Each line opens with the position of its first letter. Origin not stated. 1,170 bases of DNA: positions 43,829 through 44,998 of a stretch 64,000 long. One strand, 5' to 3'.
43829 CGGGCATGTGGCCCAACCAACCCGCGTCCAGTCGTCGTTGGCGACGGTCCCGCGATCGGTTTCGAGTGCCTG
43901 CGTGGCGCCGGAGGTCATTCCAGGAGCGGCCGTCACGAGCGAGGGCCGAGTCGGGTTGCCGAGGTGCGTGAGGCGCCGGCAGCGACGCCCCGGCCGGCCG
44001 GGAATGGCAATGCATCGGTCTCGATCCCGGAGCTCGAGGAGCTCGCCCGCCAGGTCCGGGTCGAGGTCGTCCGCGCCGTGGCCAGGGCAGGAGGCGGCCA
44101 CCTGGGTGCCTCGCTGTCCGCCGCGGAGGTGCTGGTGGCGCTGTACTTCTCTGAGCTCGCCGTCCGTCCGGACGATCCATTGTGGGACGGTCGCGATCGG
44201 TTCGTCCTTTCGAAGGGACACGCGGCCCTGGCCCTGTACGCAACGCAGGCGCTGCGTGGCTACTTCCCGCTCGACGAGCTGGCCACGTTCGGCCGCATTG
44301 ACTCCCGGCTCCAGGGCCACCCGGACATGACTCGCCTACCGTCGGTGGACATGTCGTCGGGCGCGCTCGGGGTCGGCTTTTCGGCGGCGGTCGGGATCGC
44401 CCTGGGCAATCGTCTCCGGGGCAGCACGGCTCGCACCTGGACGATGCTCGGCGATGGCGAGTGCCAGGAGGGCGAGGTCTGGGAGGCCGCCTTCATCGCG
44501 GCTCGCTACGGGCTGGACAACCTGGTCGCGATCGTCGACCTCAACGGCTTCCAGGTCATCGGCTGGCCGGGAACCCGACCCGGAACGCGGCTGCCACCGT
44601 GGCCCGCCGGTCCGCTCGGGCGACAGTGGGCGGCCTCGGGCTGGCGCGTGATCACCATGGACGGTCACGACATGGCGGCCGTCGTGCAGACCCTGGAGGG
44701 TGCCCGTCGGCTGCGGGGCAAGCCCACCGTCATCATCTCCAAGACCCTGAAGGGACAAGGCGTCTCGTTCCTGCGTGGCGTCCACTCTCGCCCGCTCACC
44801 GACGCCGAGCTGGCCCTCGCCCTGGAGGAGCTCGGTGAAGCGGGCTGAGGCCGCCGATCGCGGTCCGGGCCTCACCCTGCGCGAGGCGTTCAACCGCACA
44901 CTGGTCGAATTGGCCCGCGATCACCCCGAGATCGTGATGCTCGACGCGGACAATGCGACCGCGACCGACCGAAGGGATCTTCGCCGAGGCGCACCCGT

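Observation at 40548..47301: Split transketolase, Ldh_2 reductase, carrier protein and adenylating enzyme embedded in the glycan locus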

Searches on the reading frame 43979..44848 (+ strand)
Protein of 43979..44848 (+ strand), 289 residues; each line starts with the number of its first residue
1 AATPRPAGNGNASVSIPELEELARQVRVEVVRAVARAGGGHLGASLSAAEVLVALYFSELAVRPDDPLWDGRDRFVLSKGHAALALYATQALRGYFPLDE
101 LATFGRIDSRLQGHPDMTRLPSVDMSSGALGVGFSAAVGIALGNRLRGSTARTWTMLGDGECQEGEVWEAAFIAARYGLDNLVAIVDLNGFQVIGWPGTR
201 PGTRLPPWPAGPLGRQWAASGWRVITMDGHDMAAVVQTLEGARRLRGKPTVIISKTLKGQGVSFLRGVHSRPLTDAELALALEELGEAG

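Call 23: find_homologous_proteins(query=window:43979-44848:+, max_evalue=1e-20)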
Query window:43979-44848:+ (289 aa): 7762 proteins with E <= 1e-20 among 8000 candidates; the best 120 are listed.
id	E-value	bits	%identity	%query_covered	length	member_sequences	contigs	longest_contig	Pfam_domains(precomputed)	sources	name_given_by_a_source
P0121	2.5e-186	636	100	100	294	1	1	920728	PF13292.12,PF00456.27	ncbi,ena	-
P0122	1.4e-170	584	92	95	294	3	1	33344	PF13292.12,PF00456.27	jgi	jgi:transketolase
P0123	8.4e-139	480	79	93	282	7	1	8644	PF13292.12,PF00676.26,PF00456.27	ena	-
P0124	9.7e-139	480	79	93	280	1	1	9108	PF13292.12,PF00456.27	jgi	jgi:transketolase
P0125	1.2e-134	466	77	87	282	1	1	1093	PF13292.12,PF00456.27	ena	-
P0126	4.9e-133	461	75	97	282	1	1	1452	PF02775.27,PF13292.12,PF00676.26,PF00456.27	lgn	-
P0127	7.0e-131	454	74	94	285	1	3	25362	PF13292.12,PF00676.26,PF00456.27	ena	-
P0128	1.2e-126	440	70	96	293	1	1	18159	PF02775.27,PF13292.12,PF00676.26,PF00456.27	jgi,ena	-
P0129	8.4e-124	431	69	96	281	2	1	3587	PF13292.12,PF00676.26,PF00456.27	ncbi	-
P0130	4.8e-120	418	67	96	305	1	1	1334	PF13292.12,PF00676.26,PF00456.27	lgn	-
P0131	2.6e-119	416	68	96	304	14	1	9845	PF13292.12,PF00456.27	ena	-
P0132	3.9e-119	415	69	90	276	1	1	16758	PF13292.12,PF00456.27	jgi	jgi:transketolase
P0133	1.9e-116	406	66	97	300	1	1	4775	PF02775.27,PF13292.12,PF00676.26,PF00456.27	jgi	jgi:transketolase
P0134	2.1e-116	406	68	93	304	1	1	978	PF13292.12,PF00456.27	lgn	-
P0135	1.5e-113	397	65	99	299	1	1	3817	PF02775.27,PF13292.12,PF00456.27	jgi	jgi:transketolase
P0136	2.3e-113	396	66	95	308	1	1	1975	PF13292.12,PF00456.27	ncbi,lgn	-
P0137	1.7e-111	390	64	100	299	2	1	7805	PF13292.12,PF00456.27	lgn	-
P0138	5.2e-110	385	71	84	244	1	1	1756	PF13292.12,PF00676.26,PF00456.27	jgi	jgi:transketolase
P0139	1.5e-109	384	66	94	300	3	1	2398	PF13292.12,PF00456.27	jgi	jgi:transketolase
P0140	1.8e-109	384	63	89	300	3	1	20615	PF13292.12,PF00676.26,PF00456.27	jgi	jgi:transketolase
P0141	4.4e-109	382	65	95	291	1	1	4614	PF13292.12,PF00456.27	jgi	-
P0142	4.9e-109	382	61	99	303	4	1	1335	PF13292.12,PF00676.26,PF00456.27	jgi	jgi:transketolase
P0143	9.5e-109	381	64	96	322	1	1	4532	PF13292.12,PF00676.26,PF00456.27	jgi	jgi:transketolase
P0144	1.6e-108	380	65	93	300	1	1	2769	PF02775.27,PF13292.12,PF00676.26,PF00456.27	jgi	jgi:transketolase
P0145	1.6e-108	380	62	100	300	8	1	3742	PF13292.12,PF00456.27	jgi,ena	-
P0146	3.1e-108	380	61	100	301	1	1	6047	PF13292.12,PF00456.27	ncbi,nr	ncbi:MAG TPA: transketolase [Candidatus Deferrimicrobium sp.]|nr:transketolase [Candidatus Deferrimi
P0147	3.7e-108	379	61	97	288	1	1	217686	PF02775.27,PF13292.12,PF00456.27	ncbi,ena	-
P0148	1.3e-107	377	66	93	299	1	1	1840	PF13292.12,PF00456.27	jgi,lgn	-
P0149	3.2e-107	376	64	95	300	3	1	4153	PF00456.27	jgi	jgi:transketolase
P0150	3.4e-107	376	65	91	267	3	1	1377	PF00456.27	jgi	jgi:transketolase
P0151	3.8e-107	376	62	99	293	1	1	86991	PF13292.12,PF00676.26,PF00456.27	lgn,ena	-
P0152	5.1e-107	376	64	95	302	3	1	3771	PF13292.12,PF00456.27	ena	-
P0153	7.6e-107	375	64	93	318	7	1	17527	PF02775.27,PF13292.12,PF00456.27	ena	-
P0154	1.1e-106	374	61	97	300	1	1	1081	PF13292.12,PF00456.27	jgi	jgi:transketolase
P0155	1.1e-106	374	64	95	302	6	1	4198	PF13292.12,PF00456.27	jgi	-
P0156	1.4e-106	374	61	95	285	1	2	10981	PF13292.12,PF00456.27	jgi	jgi:transketolase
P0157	1.9e-106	374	61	99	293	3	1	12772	PF13292.12,PF00676.26,PF00456.27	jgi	jgi:transketolase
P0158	4.0e-106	373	63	94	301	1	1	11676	PF13292.12,PF00456.27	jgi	jgi:transketolase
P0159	4.5e-106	372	63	95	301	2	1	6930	PF13292.12,PF00456.27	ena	-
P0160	4.0e-105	369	62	96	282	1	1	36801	PF02775.27,PF13292.12,PF00456.27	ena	-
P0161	5.2e-105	369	62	93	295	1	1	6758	PF02775.27,PF13292.12,PF00456.27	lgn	-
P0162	8.2e-105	368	60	95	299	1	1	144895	PF02775.27,PF13292.12,PF00456.27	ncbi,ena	-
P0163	1.5e-104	367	60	98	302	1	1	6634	PF13292.12,PF00456.27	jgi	jgi:transketolase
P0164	2.1e-104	367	62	97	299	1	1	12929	PF13292.12,PF00676.26,PF00456.27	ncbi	ncbi:MAG: transketolase [Candidatus Limnocylindrales bacterium]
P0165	3.0e-104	366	60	96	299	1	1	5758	PF02775.27,PF13292.12,PF00676.26,PF00456.27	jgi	jgi:transketolase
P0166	3.4e-104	366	60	94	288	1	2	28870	PF02775.27,PF13292.12,PF00676.26,PF00456.27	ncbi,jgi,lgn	jgi:transketolase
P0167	5.0e-104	366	62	95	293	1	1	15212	PF02775.27,PF13292.12,PF00676.26,PF00456.27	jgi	jgi:transketolase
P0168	5.1e-104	366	60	98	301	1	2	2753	PF02775.27,PF13292.12,PF00456.27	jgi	-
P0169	6.0e-104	365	62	94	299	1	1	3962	PF02775.27,PF13292.12,PF00676.26,PF00456.27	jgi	jgi:transketolase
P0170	7.8e-104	365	60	88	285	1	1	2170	PF02775.27,PF13292.12,PF00676.26,PF00456.27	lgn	-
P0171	7.9e-104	365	60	95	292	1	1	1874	PF13292.12,PF00456.27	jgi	-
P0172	9.6e-104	365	59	96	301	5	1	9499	PF02775.27,PF13292.12,PF00456.27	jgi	jgi:transketolase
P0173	1.1e-103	365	60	98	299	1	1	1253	PF02775.27,PF13292.12,PF00456.27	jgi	jgi:transketolase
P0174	1.5e-103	364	61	93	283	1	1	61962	PF13292.12,PF00456.27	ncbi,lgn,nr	ncbi:MAG TPA: transketolase [Candidatus Limnocylindrales bacterium]|nr:transketolase [Candidatus Lim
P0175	1.5e-103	364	58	99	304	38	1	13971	PF13292.12,PF00456.27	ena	-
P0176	1.5e-103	364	61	94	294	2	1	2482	PF13292.12,PF00676.26,PF00456.27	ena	-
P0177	2.3e-103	364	59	96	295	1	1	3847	PF02775.27,PF13292.12,PF00676.26,PF00456.27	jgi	jgi:transketolase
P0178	2.3e-103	364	62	95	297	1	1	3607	PF02775.27,PF13292.12,PF00676.26,PF00456.27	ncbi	-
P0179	2.4e-103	363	59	99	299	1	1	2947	PF02775.27,PF13292.12,PF00676.26,PF00456.27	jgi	jgi:transketolase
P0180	2.9e-103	363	60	95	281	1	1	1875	PF02775.27,PF13292.12,PF00676.26,PF00456.27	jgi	jgi:transketolase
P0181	3.1e-103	363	61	94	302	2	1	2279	PF02775.27,PF13292.12,PF00456.27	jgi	jgi:transketolase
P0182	3.3e-103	363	62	87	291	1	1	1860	PF02775.27,PF13292.12,PF00676.26,PF00456.27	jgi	jgi:transketolase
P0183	3.4e-103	363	61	94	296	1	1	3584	PF02775.27,PF13292.12,PF00676.26,PF00456.27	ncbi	-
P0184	3.8e-103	363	61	94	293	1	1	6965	PF13292.12,PF00676.26,PF00456.27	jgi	-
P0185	4.0e-103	363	61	94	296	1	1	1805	PF02775.27,PF13292.12,PF00676.26,PF00456.27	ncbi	-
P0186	4.1e-103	363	61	94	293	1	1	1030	PF13292.12,PF00676.26,PF00456.27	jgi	jgi:transketolase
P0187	4.1e-103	363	61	90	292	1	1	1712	PF13292.12,PF00676.26,PF00456.27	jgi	jgi:transketolase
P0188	4.1e-103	363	62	94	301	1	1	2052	PF02775.27,PF13292.12,PF00676.26,PF00456.27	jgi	jgi:transketolase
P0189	4.3e-103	363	60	95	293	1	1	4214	PF13292.12,PF00676.26,PF00456.27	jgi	-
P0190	4.4e-103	363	61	95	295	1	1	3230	PF13292.12,PF00456.27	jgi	jgi:transketolase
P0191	4.4e-103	363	60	94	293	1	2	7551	PF13292.12,PF00676.26,PF00456.27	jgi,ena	jgi:transketolase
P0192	4.6e-103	363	61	98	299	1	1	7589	PF02775.27,PF13292.12,PF00676.26,PF00456.27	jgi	jgi:transketolase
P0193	4.7e-103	363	61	94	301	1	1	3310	PF02775.27,PF13292.12,PF00456.27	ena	-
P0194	4.8e-103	362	60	94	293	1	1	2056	PF13292.12,PF00676.26,PF00456.27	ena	-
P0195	4.9e-103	362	61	96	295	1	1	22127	PF02775.27,PF13292.12,PF00676.26,PF00456.27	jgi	jgi:transketolase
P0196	5.4e-103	362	59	97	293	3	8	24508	PF13292.12,PF00456.27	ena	-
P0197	5.5e-103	362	62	94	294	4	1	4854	PF13292.12,PF00676.26,PF00456.27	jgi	jgi:transketolase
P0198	5.7e-103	362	61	96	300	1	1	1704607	PF13292.12,PF00456.27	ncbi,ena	-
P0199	5.8e-103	362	60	94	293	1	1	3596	PF13292.12,PF00676.26,PF00456.27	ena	-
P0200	6.1e-103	362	60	95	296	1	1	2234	PF02775.27,PF13292.12,PF00456.27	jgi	jgi:transketolase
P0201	6.7e-103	362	59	97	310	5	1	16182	PF02775.27,PF13292.12,PF00676.26,PF00456.27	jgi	jgi:transketolase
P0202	6.8e-103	362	60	98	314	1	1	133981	PF02775.27,PF13292.12,PF00676.26,PF00456.27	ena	-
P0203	7.0e-103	362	61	94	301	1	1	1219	PF02775.27,PF13292.12,PF00456.27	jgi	jgi:transketolase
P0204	7.4e-103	362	60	95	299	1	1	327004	PF02775.27,PF13292.12,PF00456.27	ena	-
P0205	8.3e-103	362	61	95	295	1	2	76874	PF13292.12,PF00456.27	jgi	jgi:transketolase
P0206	8.6e-103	362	61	95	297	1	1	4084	PF02775.27,PF13292.12,PF00456.27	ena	-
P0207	9.8e-103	361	61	95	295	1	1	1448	PF13292.12,PF00456.27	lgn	-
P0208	1.1e-102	361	60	94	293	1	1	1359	PF13292.12,PF00676.26,PF00456.27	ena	-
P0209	1.3e-102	361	60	99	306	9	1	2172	PF02775.27,PF13292.12,PF00676.26,PF00456.27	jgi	jgi:transketolase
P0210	1.4e-102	361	62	94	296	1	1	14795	PF13292.12,PF00456.27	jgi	jgi:transketolase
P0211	1.5e-102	361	61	95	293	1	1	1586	PF13292.12,PF00676.26,PF00456.27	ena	-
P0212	1.5e-102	361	61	95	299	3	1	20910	PF13292.12,PF00456.27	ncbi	ncbi:MAG: transketolase [Candidatus Limnocylindrales bacterium]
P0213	1.6e-102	361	60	95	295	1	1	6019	PF13292.12,PF00456.27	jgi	jgi:transketolase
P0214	1.6e-102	361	61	95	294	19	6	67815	PF13292.12,PF00676.26,PF00456.27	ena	-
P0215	1.8e-102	361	61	94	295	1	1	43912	PF13292.12,PF00676.26,PF00456.27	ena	-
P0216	1.8e-102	361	61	94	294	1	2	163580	PF02775.27,PF13292.12,PF00456.27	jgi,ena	jgi:transketolase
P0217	1.8e-102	361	61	93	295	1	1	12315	PF02775.27,PF13292.12,PF00676.26,PF00456.27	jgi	jgi:transketolase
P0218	1.9e-102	361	61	93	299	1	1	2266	PF02775.27,PF13292.12,PF00676.26,PF00456.27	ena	-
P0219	1.9e-102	361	61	95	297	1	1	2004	PF13292.12,PF00676.26,PF00456.27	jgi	-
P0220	1.9e-102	360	60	98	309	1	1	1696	PF13292.12,PF00456.27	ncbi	-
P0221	2.0e-102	360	58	98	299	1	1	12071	PF13292.12,PF00456.27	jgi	jgi:transketolase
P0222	2.0e-102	360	60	96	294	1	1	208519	PF02775.27,PF13292.12,PF00676.26,PF00456.27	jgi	jgi:transketolase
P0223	2.1e-102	360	62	94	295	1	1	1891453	PF02775.27,PF13292.12,PF00456.27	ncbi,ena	-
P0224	2.1e-102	360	61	95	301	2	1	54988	PF02775.27,PF13292.12,PF00456.27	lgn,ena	-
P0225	2.2e-102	360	62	94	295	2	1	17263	PF13292.12,PF00456.27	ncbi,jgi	jgi:transketolase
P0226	2.3e-102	360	60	95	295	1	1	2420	PF13292.12,PF00456.27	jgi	jgi:transketolase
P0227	2.3e-102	360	61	94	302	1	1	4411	PF02775.27,PF13292.12,PF00456.27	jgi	jgi:transketolase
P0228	3.0e-102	360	59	97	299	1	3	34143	PF02775.27,PF13292.12,PF00676.26,PF00456.27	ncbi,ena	-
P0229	3.0e-102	360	61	94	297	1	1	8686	PF02775.27,PF13292.12,PF00676.26,PF00456.27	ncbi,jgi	jgi:transketolase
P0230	3.3e-102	360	59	97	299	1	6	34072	PF02775.27,PF13292.12,PF00676.26,PF00456.27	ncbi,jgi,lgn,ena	ncbi:MAG: transketolase [Chloroflexota bacterium]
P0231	3.4e-102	360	61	95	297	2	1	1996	PF13292.12,PF00676.26,PF00456.27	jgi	-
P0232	3.5e-102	360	60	99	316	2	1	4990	PF02775.27,PF13292.12,PF00456.27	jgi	jgi:transketolase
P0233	3.7e-102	360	62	93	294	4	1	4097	PF13292.12,PF00676.26,PF00456.27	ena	-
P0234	3.7e-102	360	62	87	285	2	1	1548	PF13292.12,PF00676.26,PF00456.27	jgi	jgi:transketolase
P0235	3.9e-102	359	59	98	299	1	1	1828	PF13292.12,PF00676.26,PF00456.27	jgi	jgi:transketolase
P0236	4.4e-102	359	61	93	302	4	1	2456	PF13292.12,PF00676.26,PF00456.27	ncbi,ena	ncbi:MAG: transketolase [Chloroflexota bacterium]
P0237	4.5e-102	359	60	95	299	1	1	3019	PF02775.27,PF13292.12,PF00676.26,PF00456.27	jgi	jgi:transketolase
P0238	4.8e-102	359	60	95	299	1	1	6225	PF02775.27,PF13292.12,PF00456.27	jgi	jgi:transketolase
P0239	5.4e-102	359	59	95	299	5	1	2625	PF13292.12,PF00456.27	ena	-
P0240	5.6e-102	359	60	94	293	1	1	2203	PF13292.12,PF00676.26,PF00456.27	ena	-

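Call 24: find_encoding_contigs(protein=P0127, flank=10000, max_places=1)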
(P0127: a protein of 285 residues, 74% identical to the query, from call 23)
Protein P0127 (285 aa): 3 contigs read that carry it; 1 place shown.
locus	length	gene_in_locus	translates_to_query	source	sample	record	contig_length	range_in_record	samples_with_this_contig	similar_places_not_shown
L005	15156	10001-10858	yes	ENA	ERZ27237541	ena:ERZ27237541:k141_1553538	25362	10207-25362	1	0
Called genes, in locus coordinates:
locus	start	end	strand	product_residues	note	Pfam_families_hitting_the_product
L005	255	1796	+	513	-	PF00583:Acetyltransf_1, PF13302:Acetyltransf_3 (weak), PF13673:Acetyltransf_10 (weak), PF13508:Acetyltransf_7, PF08445:FR47 (weak), PF02388:FemAB (faint), PF13480:Acetyltransf_6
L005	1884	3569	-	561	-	PF01619:Pro_dh, PF02397:Bac_transf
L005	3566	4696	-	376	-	PF01041:DegT_DnrJ_EryC1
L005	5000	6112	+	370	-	PF13480:Acetyltransf_6, PF02388:FemAB (weak)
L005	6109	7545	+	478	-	PF00501:AMP-binding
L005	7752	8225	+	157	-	PF02397:Bac_transf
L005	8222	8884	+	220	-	PF25087:GMPPB_C, PF25084:LbH_EIF2B (faint), PF00132:Hexapep, PF14602:Hexapep_2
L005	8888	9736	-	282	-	PF05711:TylF, PF13578:Methyltransf_24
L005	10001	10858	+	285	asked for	PF13292:DXP_synthase_N, PF00456:Transketolase_N, PF00676:E1_dh (weak)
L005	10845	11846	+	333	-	PF02779:Transket_pyr, PF02780:Transketolase_C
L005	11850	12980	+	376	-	PF02615:Ldh_2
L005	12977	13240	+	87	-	-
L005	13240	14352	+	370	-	PF13480:Acetyltransf_6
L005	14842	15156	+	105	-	?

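Call 25: find_encoding_contigs(protein=P0140, flank=10000, max_places=1)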
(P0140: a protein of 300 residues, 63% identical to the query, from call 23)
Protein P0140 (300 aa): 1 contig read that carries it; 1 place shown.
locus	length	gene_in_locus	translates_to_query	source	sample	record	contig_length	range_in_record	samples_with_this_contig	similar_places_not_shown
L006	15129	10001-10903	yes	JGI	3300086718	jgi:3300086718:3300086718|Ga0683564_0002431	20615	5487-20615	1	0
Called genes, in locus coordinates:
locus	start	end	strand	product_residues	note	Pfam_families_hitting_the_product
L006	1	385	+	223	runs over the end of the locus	PF04203:Sortase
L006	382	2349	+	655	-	PF13196:DUF4012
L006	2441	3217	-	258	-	PF02397:Bac_transf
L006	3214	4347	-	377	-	PF01041:DegT_DnrJ_EryC1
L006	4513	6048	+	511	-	PF00583:Acetyltransf_1, PF13302:Acetyltransf_3, PF13673:Acetyltransf_10 (weak), PF13508:Acetyltransf_7, PF08445:FR47 (weak), PF02388:FemAB (faint), PF13480:Acetyltransf_6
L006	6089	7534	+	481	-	PF00501:AMP-binding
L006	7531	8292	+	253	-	PF02397:Bac_transf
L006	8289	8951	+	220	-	PF25087:GMPPB_C, PF21711:DCTN5 (weak), PF25084:LbH_EIF2B (weak), PF00132:Hexapep (weak), PF14602:Hexapep_2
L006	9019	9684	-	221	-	PF05711:TylF, PF13578:Methyltransf_24 (weak)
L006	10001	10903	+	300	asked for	PF00456:Transketolase_N, PF13292:DXP_synthase_N (weak), PF00676:E1_dh (weak)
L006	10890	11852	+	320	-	PF02779:Transket_pyr, PF02780:Transketolase_C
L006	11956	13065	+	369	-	PF02615:Ldh_2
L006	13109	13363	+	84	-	-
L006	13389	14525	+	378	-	PF13480:Acetyltransf_6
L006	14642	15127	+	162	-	?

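Call 26: find_encoding_contigs(protein=P0132, flank=10000, max_places=1)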
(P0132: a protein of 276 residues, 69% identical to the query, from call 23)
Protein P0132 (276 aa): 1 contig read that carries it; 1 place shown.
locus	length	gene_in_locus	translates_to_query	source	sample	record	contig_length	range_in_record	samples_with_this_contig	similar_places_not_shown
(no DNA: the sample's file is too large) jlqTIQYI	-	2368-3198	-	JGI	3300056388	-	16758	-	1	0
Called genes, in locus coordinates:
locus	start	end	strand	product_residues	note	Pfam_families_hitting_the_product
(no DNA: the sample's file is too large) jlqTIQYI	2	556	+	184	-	?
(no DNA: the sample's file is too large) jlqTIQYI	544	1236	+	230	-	PF25087:GMPPB_C, PF00132:Hexapep (weak), PF25084:LbH_EIF2B (weak), PF00132:Hexapep, PF14602:Hexapep_2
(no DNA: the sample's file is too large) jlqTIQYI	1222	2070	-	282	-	PF05711:TylF, PF13578:Methyltransf_24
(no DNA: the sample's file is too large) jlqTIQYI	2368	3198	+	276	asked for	PF00456:Transketolase_N, PF13292:DXP_synthase_N (weak)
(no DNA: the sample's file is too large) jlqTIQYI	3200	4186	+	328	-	PF02779:Transket_pyr, PF02780:Transketolase_C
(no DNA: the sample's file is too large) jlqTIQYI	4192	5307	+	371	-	PF02615:Ldh_2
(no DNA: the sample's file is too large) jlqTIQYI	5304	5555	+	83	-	-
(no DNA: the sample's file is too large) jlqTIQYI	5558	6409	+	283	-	PF02811:PHP, PF13263:PHP_C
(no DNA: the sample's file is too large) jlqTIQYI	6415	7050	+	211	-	PF02397:Bac_transf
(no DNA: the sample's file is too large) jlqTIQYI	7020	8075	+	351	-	PF21360:PylC-like_N, PF02655:ATP-grasp_3, PF15632:ATPgrasp_Ter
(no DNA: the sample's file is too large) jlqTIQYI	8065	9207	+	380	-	PF01041:DegT_DnrJ_EryC1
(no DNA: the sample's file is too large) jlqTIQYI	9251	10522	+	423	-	PF13439:Glyco_transf_4, PF13579:Glyco_trans_4_4, PF00534:Glycos_transf_1 (weak), PF13692:Glyco_trans_1_4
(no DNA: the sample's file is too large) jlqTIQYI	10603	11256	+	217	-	PF02397:Bac_transf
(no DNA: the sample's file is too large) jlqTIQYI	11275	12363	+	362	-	PF02388:FemAB (faint), PF13480:Acetyltransf_6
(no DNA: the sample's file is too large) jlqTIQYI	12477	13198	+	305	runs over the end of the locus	-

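Call 44: find_encoding_contigs(protein=P0198, flank=8000, max_places=1)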
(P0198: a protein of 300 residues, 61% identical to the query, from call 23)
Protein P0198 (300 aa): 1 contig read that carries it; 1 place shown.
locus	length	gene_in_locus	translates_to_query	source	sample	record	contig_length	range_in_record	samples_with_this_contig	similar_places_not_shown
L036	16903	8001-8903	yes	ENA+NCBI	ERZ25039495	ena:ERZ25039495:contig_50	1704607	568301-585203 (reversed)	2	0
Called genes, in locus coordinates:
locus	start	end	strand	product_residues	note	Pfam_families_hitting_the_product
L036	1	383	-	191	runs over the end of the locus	PF00941:FAD_binding_5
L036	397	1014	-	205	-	-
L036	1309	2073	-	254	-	PF00392:GntR, PF07729:FCD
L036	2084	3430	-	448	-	PF27448:Rph_4th, PF00391:PEP-utilizers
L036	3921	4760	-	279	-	PF09370:PEP_hydrolase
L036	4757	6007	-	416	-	PF06792:UPF0261, PF23189:UPF0261_C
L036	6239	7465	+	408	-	PF00923:TAL_FSA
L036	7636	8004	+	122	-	PF00190:Cupin_1 (weak), PF07883:Cupin_2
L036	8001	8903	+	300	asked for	PF13292:DXP_synthase_N, PF00456:Transketolase_N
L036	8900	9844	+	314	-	PF02779:Transket_pyr, PF02780:Transketolase_C, PF22613:Transketolase_C_1 (faint)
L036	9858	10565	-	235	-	PF00392:GntR, PF07729:FCD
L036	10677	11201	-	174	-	PF09719:C_GCAxxG_C_C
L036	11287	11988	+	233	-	-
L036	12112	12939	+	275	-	PF13350:Y_phosphatase3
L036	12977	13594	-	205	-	-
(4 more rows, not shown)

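Call 49: search_protein_families(library=ncbifam, proteins=[window:43979-44848:+], max_evalue=0.001)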
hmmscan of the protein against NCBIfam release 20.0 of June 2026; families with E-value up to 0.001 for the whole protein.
window:43979-44848:+ (289 aa): 11 families
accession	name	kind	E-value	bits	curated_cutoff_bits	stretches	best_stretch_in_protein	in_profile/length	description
NF004559.0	PRK05899.2-5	equivalog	2.2e-79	267.3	488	1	15-287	14-281/627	transketolase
NF004556.0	PRK05899.2-2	equivalog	2.4e-58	197.9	575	1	15-286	13-277/639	transketolase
TIGR00232.1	tktlase_bact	equivalog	2.2e-48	165.1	682.25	1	23-284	4-272/654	transketolase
NF004558.0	PRK05899.2-4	equivalog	2e-36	125.6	788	1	25-280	9-265/651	transketolase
TIGR00759.1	aceE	equivalog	2.3e-15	55.6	859.9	1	31-189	91-257/885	pyruvate dehydrogenase (acetyl-transferring), homodimeric type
TIGR03186.1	AKGDH_not_PDH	exception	3.1e-15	55.6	1408.3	2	30-226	90-288/889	alpha-ketoglutarate dehydrogenase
TIGR00204.1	dxs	equivalog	1.2e-14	53.8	465.95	1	14-175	13-158/616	1-deoxy-D-xylulose-5-phosphate synthase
NF003933.0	PRK05444.2-2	equivalog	3.7e-09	35.7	395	1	14-262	20-253/606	1-deoxy-D-xylulose-5-phosphate synthase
NF008968.0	PRK12315.1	subfamily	5.8e-09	34.8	510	1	14-56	16-57/582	1-deoxy-D-xylulose-5-phosphate synthase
TIGR03181.1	PDH_E1_alph_x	equivalog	4e-08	32.5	411.35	1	130-243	124-229/341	pyruvate dehydrogenase (acetyl-transferring) E1 component subunit alpha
TIGR03182.1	PDH_E1_alph_y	equivalog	8e-07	28.3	393.85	1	129-263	111-240/315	pyruvate dehydrogenase (acetyl-transferring) E1 component subunit alpha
